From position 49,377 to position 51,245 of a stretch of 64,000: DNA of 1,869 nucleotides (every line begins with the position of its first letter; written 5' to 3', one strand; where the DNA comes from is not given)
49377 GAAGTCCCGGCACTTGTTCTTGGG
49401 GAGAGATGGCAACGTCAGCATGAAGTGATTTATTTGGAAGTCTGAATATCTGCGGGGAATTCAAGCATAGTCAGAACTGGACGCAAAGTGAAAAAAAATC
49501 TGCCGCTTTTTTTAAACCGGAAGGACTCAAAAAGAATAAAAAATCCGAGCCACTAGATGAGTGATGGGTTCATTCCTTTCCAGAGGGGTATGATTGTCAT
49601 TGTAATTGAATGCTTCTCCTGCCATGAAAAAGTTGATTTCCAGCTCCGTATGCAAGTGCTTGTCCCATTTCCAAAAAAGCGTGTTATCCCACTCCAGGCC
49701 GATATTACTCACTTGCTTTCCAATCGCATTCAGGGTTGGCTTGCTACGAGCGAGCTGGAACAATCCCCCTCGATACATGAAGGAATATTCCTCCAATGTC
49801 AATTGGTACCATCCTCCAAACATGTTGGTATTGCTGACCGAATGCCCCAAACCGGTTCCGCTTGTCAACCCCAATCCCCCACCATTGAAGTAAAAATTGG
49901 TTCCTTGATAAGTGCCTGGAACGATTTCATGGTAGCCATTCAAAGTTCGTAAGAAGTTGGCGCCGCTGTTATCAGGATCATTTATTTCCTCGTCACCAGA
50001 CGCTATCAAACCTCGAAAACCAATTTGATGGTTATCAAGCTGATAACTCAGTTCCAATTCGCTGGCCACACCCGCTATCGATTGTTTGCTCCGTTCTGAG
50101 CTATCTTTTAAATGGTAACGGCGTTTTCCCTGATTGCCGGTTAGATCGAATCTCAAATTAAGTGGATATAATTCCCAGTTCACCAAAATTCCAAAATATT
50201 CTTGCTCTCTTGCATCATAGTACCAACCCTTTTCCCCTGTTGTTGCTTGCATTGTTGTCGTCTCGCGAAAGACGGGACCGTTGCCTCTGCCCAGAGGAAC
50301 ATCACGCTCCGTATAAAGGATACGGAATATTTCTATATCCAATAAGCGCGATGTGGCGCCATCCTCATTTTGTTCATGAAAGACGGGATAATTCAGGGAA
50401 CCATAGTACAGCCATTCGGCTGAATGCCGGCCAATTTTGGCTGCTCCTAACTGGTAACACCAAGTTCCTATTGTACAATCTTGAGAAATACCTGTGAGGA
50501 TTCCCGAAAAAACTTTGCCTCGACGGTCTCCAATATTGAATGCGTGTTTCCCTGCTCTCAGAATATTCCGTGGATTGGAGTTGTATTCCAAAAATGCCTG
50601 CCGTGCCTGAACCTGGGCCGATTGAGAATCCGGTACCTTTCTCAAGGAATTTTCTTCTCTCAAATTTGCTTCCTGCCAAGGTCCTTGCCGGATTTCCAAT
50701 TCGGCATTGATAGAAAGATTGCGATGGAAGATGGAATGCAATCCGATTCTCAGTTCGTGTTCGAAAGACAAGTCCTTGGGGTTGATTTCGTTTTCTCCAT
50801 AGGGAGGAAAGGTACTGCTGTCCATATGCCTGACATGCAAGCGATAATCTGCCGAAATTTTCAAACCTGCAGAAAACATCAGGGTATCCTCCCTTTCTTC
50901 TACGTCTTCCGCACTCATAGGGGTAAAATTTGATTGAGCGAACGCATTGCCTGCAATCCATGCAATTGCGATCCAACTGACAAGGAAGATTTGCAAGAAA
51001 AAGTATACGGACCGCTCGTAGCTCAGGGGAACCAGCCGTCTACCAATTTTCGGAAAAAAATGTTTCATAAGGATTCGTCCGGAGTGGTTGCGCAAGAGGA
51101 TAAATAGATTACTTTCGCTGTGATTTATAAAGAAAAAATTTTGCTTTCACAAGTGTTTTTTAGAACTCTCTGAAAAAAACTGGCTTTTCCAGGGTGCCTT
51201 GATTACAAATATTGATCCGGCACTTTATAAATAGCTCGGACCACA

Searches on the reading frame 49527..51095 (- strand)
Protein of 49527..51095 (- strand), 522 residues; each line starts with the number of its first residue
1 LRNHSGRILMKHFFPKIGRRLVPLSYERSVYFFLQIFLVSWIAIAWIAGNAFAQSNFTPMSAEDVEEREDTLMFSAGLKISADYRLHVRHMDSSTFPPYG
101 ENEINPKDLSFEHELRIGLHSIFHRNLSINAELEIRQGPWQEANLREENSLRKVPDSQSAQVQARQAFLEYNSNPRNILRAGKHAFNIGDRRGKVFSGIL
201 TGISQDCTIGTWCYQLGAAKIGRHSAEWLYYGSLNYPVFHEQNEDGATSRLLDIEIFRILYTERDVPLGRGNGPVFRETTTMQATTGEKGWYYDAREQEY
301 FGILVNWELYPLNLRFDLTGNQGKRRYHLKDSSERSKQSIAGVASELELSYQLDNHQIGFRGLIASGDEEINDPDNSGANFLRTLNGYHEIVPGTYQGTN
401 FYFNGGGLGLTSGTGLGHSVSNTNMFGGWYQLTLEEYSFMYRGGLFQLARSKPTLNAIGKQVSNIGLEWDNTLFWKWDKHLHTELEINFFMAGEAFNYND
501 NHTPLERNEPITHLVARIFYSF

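Call 7: search_protein_families(library=pfam, proteins=[window:49527-51095:-])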
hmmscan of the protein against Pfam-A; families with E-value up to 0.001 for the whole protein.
window:49527-51095:- (522 aa): 1 family
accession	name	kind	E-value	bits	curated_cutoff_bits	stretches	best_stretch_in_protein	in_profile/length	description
PF13372.12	Alginate_exp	-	2.8e-05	23.5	25.2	0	48-503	12-388/395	Alginate export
